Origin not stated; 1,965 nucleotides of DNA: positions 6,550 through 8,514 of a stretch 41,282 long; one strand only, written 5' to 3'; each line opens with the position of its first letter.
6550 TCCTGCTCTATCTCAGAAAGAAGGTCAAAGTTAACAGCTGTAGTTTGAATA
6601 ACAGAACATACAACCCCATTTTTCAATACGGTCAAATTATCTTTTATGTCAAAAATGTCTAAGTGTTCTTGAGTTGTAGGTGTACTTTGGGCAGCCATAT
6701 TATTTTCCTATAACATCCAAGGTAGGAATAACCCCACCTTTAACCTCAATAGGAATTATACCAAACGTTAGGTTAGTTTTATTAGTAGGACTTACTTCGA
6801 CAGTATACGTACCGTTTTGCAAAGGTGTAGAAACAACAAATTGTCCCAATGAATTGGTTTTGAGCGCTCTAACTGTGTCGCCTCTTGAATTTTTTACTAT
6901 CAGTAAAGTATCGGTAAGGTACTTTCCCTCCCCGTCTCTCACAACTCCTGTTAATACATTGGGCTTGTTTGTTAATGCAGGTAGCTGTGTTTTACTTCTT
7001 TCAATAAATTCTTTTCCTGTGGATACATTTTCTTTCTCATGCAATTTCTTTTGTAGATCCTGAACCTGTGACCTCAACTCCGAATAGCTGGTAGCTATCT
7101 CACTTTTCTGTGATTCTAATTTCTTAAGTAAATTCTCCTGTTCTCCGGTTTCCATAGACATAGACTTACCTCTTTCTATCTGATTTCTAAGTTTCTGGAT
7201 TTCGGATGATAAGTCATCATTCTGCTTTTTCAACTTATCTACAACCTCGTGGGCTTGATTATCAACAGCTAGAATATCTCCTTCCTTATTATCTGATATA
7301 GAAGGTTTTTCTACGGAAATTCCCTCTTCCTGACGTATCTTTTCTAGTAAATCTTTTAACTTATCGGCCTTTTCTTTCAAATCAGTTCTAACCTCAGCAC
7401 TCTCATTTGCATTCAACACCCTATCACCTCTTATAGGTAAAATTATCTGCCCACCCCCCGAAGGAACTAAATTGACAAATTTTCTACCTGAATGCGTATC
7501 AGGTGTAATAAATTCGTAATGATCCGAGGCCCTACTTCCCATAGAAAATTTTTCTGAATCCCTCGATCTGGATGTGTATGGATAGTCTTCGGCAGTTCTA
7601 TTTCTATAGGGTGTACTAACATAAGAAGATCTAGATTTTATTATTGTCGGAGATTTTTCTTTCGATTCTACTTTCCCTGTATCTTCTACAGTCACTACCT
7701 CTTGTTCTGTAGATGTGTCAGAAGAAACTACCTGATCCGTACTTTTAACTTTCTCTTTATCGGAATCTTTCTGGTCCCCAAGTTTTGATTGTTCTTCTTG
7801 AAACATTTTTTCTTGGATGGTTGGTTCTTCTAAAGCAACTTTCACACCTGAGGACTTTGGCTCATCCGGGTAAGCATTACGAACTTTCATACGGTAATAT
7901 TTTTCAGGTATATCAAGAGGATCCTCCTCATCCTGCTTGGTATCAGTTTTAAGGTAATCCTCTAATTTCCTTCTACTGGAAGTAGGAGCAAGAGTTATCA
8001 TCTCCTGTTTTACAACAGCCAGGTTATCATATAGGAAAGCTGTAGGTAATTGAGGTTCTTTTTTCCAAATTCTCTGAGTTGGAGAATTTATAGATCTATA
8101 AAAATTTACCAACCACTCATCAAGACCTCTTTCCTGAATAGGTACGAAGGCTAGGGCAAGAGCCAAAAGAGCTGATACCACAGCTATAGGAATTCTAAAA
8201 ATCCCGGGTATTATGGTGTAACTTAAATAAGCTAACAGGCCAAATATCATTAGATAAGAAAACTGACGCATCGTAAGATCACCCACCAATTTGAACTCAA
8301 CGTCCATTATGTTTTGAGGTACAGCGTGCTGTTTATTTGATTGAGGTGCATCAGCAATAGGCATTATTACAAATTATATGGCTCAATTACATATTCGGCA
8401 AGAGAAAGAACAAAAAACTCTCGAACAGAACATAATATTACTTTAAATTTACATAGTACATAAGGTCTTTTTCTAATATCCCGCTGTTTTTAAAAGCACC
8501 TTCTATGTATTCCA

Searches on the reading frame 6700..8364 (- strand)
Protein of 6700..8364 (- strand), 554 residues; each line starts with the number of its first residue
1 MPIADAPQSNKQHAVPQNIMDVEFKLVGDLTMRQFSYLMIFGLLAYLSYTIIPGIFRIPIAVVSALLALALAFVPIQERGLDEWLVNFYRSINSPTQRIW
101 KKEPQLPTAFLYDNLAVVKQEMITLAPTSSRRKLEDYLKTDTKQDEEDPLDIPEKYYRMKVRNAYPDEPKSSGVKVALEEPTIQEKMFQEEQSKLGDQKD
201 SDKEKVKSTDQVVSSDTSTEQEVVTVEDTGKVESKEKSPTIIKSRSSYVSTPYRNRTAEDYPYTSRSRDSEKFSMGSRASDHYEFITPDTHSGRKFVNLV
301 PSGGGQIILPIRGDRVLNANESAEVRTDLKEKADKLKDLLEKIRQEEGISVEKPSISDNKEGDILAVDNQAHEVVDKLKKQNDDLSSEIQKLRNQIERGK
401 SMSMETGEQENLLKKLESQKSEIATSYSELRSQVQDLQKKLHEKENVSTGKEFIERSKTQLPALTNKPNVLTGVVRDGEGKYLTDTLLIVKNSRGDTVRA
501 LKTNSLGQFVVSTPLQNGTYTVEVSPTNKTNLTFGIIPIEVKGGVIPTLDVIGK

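Call 3: search_protein_families(library=pfam, proteins=[window:6700-8364:-], max_evalue=1)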
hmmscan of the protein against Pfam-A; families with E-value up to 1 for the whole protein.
window:6700-8364:- (554 aa): 11 families
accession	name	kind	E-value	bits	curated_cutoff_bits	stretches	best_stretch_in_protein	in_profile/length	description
PF12666.12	PrgI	-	6.3e-11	43.1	27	1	15-98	2-89/91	PrgI family protein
PF13620.12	CarboxypepD_reg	-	1.1e-05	26.1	32.3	1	471-535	2-65/82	Carboxypeptidase regulatory-like domain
PF06222.17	Phage_TAC_1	-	0.01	16.2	25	1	168-232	23-87/124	Phage tail assembly chaperone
PF07889.17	DUF1664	-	0.016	15.7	34.6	1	367-444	46-120/124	Protein of unknown function (DUF1664)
PF02183.23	HALZ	-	0.045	14.4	28.1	1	375-395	21-41/43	Homeobox associated leucine zipper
PF20227.3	DUF6586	-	0.053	14.3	27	1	335-395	95-149/153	Family of unknown function (DUF6586)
PF22709.1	Mu_Gam-Sipho_Gp157-TOTE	-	0.2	12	27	0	377-398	10-31/63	Mu Gam/Sipho_Gp157-like domain of the TOTE conflict systems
PF15908.10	HMMR_C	-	0.23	12.1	28.6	1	374-409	89-124/157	Hyaluronan mediated motility receptor C-terminal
PF17649.6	VPS38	-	0.4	10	25.2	1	347-439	188-282/424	Vacuolar protein sorting 38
PF24915.1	Spectrin_SESTD1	-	0.88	10.4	27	0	408-458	35-85/110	SESTD1-like, spectrin repeat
PF04011.17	LemA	-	0.96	9.7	26.2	0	373-446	21-95/149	LemA family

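Call 4: search_protein_families(library=ncbifam, proteins=[window:6700-8364:-], max_evalue=1)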
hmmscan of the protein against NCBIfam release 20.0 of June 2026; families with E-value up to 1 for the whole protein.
window:6700-8364:- (554 aa): 9 families
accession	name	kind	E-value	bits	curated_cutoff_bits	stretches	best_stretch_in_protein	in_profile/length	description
NF045487.1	ASRP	equivalog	0.00066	18.4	300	1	324-456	149-460/593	archaea-specific SMC-related protein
NF042935.1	SCO6880_fam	subfamily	0.022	13.7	60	1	26-90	13-76/477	SCO6880 family protein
NF049872.2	cytotoxin_MakB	equivalog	0.023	14.1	240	1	368-456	109-193/349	alpha-pore-forming cytotoxin subunit MakB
NF008729.0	PRK11747.1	equivalog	0.11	10.8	598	1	321-452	264-389/703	ATP-dependent DNA helicase DinG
NF004434.0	PRK05771.3-3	equivalog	0.36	9.2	777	1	367-475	45-153/686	V-type ATP synthase subunit I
NF004428.0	PRK05771.2-1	equivalog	0.47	8.5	766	1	330-460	176-293/680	V-type ATP synthase subunit I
NF002244.0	PRK01156.1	equivalog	0.67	7.9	847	1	325-446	585-702/895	DNA double-strand break repair ATPase Rad50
NF058648.1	ECF_sub_HI1622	equivalog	0.83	9.6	100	1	480-525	36-81/180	NikL family nickel/cobalt ECF transporter subunit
NF002572.0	PRK02224.1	equivalog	0.83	7.8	1087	0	185-447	215-448/888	DNA double-strand break repair ATPase Rad50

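Call 25: find_homologous_proteins(query=window:6700-8364:-, max_evalue=0.001)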
Query window:6700-8364:- (554 aa): 303 proteins with E <= 0.001 among 8000 candidates; the best 120 are listed.
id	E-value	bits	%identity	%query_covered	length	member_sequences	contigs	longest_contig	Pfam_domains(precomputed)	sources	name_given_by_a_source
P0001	0.0e+0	1201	100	100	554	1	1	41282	PF13620.13,PF12666.13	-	-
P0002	2.2e-209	714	61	100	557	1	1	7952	PF13620.13,PF12666.13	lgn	-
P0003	1.9e-208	711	61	100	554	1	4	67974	PF13620.13,PF12666.13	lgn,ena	-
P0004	6.1e-208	710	62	100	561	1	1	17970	PF13620.13,PF12666.13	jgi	jgi:hypothetical protein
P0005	6.0e-207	706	62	99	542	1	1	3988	PF13620.13,PF12666.13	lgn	-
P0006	2.6e-205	701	62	100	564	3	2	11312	PF13620.13,PF12666.13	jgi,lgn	-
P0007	1.6e-203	695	61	100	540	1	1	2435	PF13620.13,PF12666.13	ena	-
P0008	8.6e-203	693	62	100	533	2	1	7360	PF13620.13,PF12666.13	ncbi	-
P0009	2.6e-202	691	61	100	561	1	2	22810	PF13620.13,PF12666.13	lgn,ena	-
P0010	4.0e-202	691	64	100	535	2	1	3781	PF13620.13,PF12666.13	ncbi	-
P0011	2.0e-199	682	61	100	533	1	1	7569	PF13620.13,PF12666.13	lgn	-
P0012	2.9e-191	655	60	99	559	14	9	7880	PF13620.13,PF12666.13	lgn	-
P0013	6.0e-191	654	60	99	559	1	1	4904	PF13620.13,PF12666.13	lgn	-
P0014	7.9e-191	653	60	99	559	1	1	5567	PF13620.13,PF12666.13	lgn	-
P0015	1.1e-189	649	60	99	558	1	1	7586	PF13620.13,PF12666.13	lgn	-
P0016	3.5e-189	648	59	100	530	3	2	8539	PF13620.13,PF12666.13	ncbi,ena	-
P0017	5.8e-189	647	57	100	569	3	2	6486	PF13620.13,PF12666.13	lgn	-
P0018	5.3e-188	644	59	100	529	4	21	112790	PF13620.13,PF12666.13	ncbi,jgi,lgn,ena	-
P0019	4.0e-186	638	58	99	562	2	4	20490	PF13620.13,PF12666.13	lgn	-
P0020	8.9e-186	637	57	100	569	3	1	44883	PF13620.13,PF12666.13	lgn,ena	-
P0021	1.1e-185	636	58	100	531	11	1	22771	PF13620.13,PF12666.13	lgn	-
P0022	2.9e-183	628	56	99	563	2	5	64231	PF13620.13,PF12666.13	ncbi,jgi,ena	-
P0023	4.7e-182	624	54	100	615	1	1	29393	PF13620.13,PF12666.13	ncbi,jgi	jgi:hypothetical protein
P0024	5.5e-182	624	55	100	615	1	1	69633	PF13620.13,PF12666.13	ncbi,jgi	jgi:hypothetical protein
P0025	7.1e-182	624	54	100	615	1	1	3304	PF13620.13,PF12666.13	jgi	-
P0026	1.0e-181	623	54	100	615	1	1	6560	PF13620.13,PF12666.13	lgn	-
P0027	2.1e-181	622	55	100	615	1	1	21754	PF13620.13,PF12666.13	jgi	jgi:hypothetical protein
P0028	2.3e-181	622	57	99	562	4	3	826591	PF13620.13,PF12666.13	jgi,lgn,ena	jgi:hypothetical protein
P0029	3.2e-180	618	64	49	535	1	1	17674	PF12666.13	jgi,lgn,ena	-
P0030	4.7e-180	618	55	100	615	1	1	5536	PF13620.13,PF12666.13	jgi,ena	-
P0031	7.8e-180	617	57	99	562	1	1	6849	PF13620.13,PF12666.13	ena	-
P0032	7.9e-180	617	56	100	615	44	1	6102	PF13620.13,PF12666.13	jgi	-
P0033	8.4e-180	617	56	100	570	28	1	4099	PF13620.13,PF12666.13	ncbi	-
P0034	1.9e-179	616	54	99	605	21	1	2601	PF13620.13,PF12666.13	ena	-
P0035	3.7e-179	615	55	100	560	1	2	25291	PF13620.13,PF12666.13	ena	-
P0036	7.2e-179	614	56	100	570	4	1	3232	PF13620.13,PF12666.13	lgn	-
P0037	1.5e-178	613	55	100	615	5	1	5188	PF13620.13,PF12666.13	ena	-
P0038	2.0e-177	609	56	100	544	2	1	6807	PF12666.13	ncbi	ncbi:MAG: PrgI family protein [Patescibacteria group bacterium]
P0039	2.8e-175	602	54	100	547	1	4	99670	PF13620.13,PF12666.13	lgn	-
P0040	5.0e-175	601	54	100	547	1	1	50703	PF13620.13,PF12666.13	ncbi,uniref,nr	ncbi:hypothetical protein GYA37_00445 [candidate division WWE3 bacterium]|uniref:Carboxypeptidase re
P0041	6.2e-175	601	56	100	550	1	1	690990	PF13620.13,PF12666.13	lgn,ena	-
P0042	1.4e-174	600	54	100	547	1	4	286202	PF13620.13,PF12666.13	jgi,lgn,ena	-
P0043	2.2e-174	599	53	100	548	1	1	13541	PF13620.13,PF12666.13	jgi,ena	-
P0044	2.3e-173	596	53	100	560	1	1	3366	PF12666.13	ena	-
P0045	7.5e-172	591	53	100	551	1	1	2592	PF13620.13,PF12666.13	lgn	-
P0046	8.5e-172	590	55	100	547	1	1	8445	PF13620.13,PF12666.13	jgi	-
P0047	9.4e-172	590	54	100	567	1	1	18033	PF12666.13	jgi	jgi:hypothetical protein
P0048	1.0e-166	574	51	100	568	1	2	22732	PF13620.13,PF12666.13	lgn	-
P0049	7.2e-160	551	51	100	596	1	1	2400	PF13620.13,PF12666.13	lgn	-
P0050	1.6e-159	550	52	100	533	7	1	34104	PF13620.13,PF12666.13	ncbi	ncbi:MAG: PrgI family protein [Patescibacteria group bacterium]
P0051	5.3e-158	545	51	100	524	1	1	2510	PF05615.19,PF13620.13,PF12666.13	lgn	-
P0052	2.4e-157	543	51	100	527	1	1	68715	PF05615.19,PF13620.13,PF12666.13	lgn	-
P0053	1.8e-156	540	50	100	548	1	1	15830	PF13620.13,PF12666.13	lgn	-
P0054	2.0e-152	527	68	31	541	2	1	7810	PF13620.13,PF12666.13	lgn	-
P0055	3.2e-152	526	51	97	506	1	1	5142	PF05615.19,PF12666.13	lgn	-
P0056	3.0e-149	516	50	100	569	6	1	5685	PF13620.13,PF12666.13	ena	-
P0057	9.5e-147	508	49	97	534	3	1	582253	PF13620.13,PF12666.13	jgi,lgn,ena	-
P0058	2.6e-144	500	48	100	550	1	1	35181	PF13620.13,PF12666.13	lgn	-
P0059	2.8e-144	500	46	100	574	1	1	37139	PF13620.13,PF12666.13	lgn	-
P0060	5.1e-144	499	48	100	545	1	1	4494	PF13620.13,PF12666.13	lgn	-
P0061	2.4e-141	490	45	100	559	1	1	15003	PF12666.13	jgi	jgi:hypothetical protein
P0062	3.6e-139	483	46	100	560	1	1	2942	PF13620.13,PF12666.13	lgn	-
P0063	1.0e-137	478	44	100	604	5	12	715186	PF13620.13,PF12666.13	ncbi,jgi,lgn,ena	-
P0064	1.7e-134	467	45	49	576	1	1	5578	PF13620.13,PF12666.13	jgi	-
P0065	2.7e-134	467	45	100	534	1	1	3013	PF13620.13,PF12666.13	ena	-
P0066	3.2e-134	467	41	100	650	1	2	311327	PF13620.13,PF12666.13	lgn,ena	-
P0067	2.5e-132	460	45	100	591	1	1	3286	PF13620.13,PF12666.13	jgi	-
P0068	3.6e-132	460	44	100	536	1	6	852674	PF13620.13,PF12666.13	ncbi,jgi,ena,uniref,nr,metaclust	ncbi:hypothetical protein A2415_04020 [candidate division WWE3 bacterium RIFOXYC1_FULL_39_7]|uniref:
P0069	4.4e-132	459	45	100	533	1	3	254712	PF13620.13,PF12666.13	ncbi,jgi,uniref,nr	ncbi:hypothetical protein C4561_04175 [candidate division WWE3 bacterium]|jgi:hypothetical protein|u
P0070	2.8e-130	454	44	100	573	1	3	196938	PF13620.13,PF12666.13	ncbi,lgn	-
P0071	1.7e-129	451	41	100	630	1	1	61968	PF13620.13,PF12666.13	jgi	jgi:hypothetical protein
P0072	2.6e-128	447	66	30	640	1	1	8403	PF12666.13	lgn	-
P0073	5.5e-127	443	43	100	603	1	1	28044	PF12666.13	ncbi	-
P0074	4.2e-126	440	66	30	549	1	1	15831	PF13620.13,PF12666.13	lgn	-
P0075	6.3e-126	439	42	100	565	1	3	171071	PF13620.13,PF12666.13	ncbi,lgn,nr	ncbi:MAG: hypothetical protein KatS3mg101_0133 [Patescibacteria group bacterium]|nr:MAG: hypothetica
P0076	1.1e-125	438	41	100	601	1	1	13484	PF13620.13,PF12666.13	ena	-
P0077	4.0e-125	437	42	100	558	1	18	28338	PF12666.13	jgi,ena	-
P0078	6.6e-125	436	67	30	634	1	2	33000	PF13620.13,PF12666.13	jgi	jgi:uncharacterized membrane protein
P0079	5.3e-124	433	41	100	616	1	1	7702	PF13620.13,PF12666.13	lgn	-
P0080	1.0e-123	432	41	100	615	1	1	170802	PF13620.13,PF12666.13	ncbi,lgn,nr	ncbi:PrgI family protein [Patescibacteria group bacterium]|nr:PrgI family protein [Patescibacteria g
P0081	2.8e-123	430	43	100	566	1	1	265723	PF13620.13,PF12666.13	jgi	jgi:hypothetical protein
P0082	3.2e-123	430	65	30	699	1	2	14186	PF12666.13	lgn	-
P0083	3.4e-123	430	42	99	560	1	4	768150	PF13620.13,PF12666.13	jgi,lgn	-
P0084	3.6e-123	430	43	100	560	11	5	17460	PF12666.13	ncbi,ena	-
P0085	4.0e-123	430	56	74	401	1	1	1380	PF13620.13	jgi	jgi:hypothetical protein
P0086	5.0e-123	430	42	100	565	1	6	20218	PF12666.13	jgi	jgi:hypothetical protein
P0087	6.2e-123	429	42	100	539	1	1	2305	PF13620.13,PF12666.13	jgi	jgi:hypothetical protein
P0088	9.8e-123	429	39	49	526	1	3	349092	PF13620.13,PF12666.13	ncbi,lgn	-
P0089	1.0e-122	429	63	30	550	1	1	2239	PF13620.13,PF12666.13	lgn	-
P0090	1.1e-122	428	43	100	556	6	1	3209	PF12666.13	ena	-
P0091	1.5e-122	428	43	100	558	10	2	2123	PF12666.13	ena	-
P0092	5.5e-122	426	42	100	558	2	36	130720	PF12666.13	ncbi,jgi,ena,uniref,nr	ncbi:hypothetical protein A2380_03020 [candidate division WWE3 bacterium RIFOXYB1_FULL_43_24]|uniref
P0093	5.9e-122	426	40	100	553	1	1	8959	PF13620.13,PF12666.13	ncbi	ncbi:PrgI family mobile element protein [Patescibacteria group bacterium]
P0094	7.2e-122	426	36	100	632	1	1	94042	PF12666.13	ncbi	ncbi:PrgI family mobile element protein [Patescibacteria group bacterium]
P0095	7.8e-122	426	42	100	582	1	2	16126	PF12666.13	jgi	-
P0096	1.2e-121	425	43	100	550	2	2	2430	PF12666.13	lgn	-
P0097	2.0e-121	424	42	99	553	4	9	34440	PF12666.13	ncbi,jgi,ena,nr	ncbi:hypothetical protein A3K01_04305 [candidate division WWE3 bacterium RIFOXYD1_FULL_43_17]|nr:MAG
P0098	3.2e-121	424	59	30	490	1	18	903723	PF12666.13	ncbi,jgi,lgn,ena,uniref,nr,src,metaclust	ncbi:hypothetical protein A3K34_03990 [candidate division WWE3 bacterium RIFOXYC1_FULL_40_10]|uniref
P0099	4.9e-121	423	41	100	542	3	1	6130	PF12666.13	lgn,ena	-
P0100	9.6e-121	422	61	31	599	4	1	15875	PF12666.13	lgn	-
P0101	3.8e-120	420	42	100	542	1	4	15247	PF13620.13,PF12666.13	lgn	-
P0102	4.5e-120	420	41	100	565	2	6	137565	PF12666.13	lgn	-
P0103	9.3e-120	419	41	100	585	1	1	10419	PF13620.13,PF12666.13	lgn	-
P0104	1.5e-119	418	65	30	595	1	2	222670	PF13620.13,PF12666.13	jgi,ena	jgi:hypothetical protein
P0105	2.2e-119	418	40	100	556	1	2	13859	PF12666.13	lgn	-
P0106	2.3e-119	418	67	31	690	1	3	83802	PF13620.13,PF12666.13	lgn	-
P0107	5.4e-119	416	40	100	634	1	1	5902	PF13620.13,PF12666.13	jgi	jgi:hypothetical protein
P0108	1.3e-118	415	65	30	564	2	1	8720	PF13620.13,PF12666.13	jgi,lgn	-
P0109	1.6e-118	415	43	100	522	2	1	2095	PF12666.13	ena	-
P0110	2.6e-118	414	64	30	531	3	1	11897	PF13620.13,PF12666.13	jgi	-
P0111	3.1e-118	414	42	100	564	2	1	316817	PF13620.13,PF12666.13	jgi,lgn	jgi:hypothetical protein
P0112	3.6e-118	414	42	100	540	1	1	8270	PF12666.13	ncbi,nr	ncbi:MAG: hypothetical protein UU92_C0027G0005 [candidate division WWE3 bacterium GW2011_GWA1_42_12]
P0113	6.4e-118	413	39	100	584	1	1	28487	PF13620.13,PF12666.13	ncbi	-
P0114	1.0e-116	409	59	30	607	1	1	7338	PF13620.13,PF12666.13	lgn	-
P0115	1.3e-116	408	41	100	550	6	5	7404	PF13620.13,PF12666.13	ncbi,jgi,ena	-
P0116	1.4e-116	408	59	33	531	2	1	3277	PF13620.13,PF12666.13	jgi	-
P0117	2.4e-116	408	67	30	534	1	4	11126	PF12666.13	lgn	-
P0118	3.5e-116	407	67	30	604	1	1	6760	PF13620.13,PF12666.13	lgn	-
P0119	5.1e-116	406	41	100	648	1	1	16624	PF12666.13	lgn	-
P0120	7.0e-116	406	44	62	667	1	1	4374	PF13620.13,PF12666.13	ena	-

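Call 44: predict_structure(alignment_id=A1)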
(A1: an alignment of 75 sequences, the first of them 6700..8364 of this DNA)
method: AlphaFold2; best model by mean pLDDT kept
length: 554 residues; sequences in the alignment: 75
mean_pLDDT: 68.4   pTM: 0.30
mean pLDDT of the five models: 68.4, 68.2, 67.3, 66.1, 65.2
residues with pLDDT >= 90: 139; 70-90: 155; 50-70: 82; < 50: 178
segments of 3 or more residues with pLDDT < 50: 1-22, 95-102, 171-238, 240-290, 292-301, 303-313, 315-317
pLDDT, mean of each block of 10 residues (from residue 1): 46 47 52 84 96 95 94 71 75 57 55 75 76 77 57 75 71 41 36 36 37 36 37 43 43 41 38 35 41 46 43 48 74 84 79 57 73 86 90 92 89 90 86 81 60 60 88 94 96 97 95 96 93 94 95 93
secondary structure, 60 per line:
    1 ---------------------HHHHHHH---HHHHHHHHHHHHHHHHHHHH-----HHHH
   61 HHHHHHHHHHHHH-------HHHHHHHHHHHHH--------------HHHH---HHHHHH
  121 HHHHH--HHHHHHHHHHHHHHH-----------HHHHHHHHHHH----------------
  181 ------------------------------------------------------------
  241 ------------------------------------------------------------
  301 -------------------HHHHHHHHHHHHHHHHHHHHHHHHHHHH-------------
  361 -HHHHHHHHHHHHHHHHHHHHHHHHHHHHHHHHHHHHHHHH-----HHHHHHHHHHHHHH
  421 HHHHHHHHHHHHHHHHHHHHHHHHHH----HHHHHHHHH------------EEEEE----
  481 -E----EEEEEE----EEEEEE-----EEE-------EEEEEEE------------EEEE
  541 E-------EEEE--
elements in order: H22-28 H32-51 H57-73 H81-93 H108-111 H115-125 H128-142 H154-164 H320-347 H362-401 H407-446 H451-459 E472-476 E487-492 E497-502 E508-510 E518-524 E537-541 E549-552

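Call 49: fold_search(model_id=the predicted structure, library=pdb)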
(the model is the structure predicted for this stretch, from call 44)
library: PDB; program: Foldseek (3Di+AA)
matches with E <= 10: 584; with E <= 0.001: 16
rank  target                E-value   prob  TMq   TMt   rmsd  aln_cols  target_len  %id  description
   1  4v4c_B                5.3e-05  1.00  0.12  0.24   3.0        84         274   23  Crystal Structure of Pyrogallol-Phloroglucinol Transhydroxylase from Pelobacter acidigallici (released 2014-07-09)
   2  3is1                  1.1e-04  1.00  0.13  0.18   4.1        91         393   19  Crystal structure of functional region of UafA from Staphylococcus saprophyticus in C2 form at 2.45 angstrom resolution (released 2010-09-08)
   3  3mn8_B                1.5e-04  1.00  0.13  0.18   2.4        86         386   20  Structure of Drosophila melanogaster carboxypeptidase D isoform 1B short (released 2010-07-28)
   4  3mn8_D                2.0e-04  1.00  0.12  0.17   3.2        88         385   17  Structure of Drosophila melanogaster carboxypeptidase D isoform 1B short (released 2010-07-28)
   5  3mn8_A                2.2e-04  1.00  0.13  0.18   2.4        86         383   20  Structure of Drosophila melanogaster carboxypeptidase D isoform 1B short (released 2010-07-28)
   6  8bdw_A                2.3e-04  1.00  0.14  0.71   2.8        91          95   15  Crystal structure of CnaB2 domain from Lactobacillus plantarum (released 2023-02-22)
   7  6fwv_B                2.8e-04  1.00  0.13  0.14   2.6        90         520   23  The Bacillus anthracis TIE protein (released 2018-08-08)
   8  8bdw_H                4.0e-04  1.00  0.14  0.69   2.7        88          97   16  Crystal structure of CnaB2 domain from Lactobacillus plantarum (released 2023-02-22)
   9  3e8v                  4.2e-04  1.00  0.13  0.74   2.7        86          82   20  Crystal structure of a possible transglutaminase-family protein proteolytic fragment from Bacteroides fragilis (released 2008-09-02)
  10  3is0                  5.0e-04  1.00  0.13  0.19   1.7        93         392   16  Crystal structure of functional region of UafA from Staphylococcus saprophyticus in the presence of cholesterol (released 2010-09-08)
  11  6fwv_A                5.3e-04  1.00  0.13  0.14   2.9        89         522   19  The Bacillus anthracis TIE protein (released 2018-08-08)
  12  6m7c                  5.6e-04  1.00  0.13  0.26   5.3       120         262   17  Crystal structure of C-terminal fragment of pilus adhesin SpaC from Lactobacillus rhamnosus GG (released 2020-07-29)
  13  10ps                  6.4e-04  1.00  0.13  0.13   4.3       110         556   16  Crystal structure of SdrD A2-A3-B1-B2 domains from Staphylococcus aureus JH1 (released 2026-02-11)
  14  1uwy_A                8.1e-04  1.00  0.12  0.16   3.8        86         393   19  Crystal structure of human carboxypeptidase M (released 2004-04-08)
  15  3irz                  8.1e-04  1.00  0.12  0.16   6.5        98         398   15  Crystal structure of functional region of UafA from Staphylococcus saprophyticus in P212121 form (released 2010-09-08)
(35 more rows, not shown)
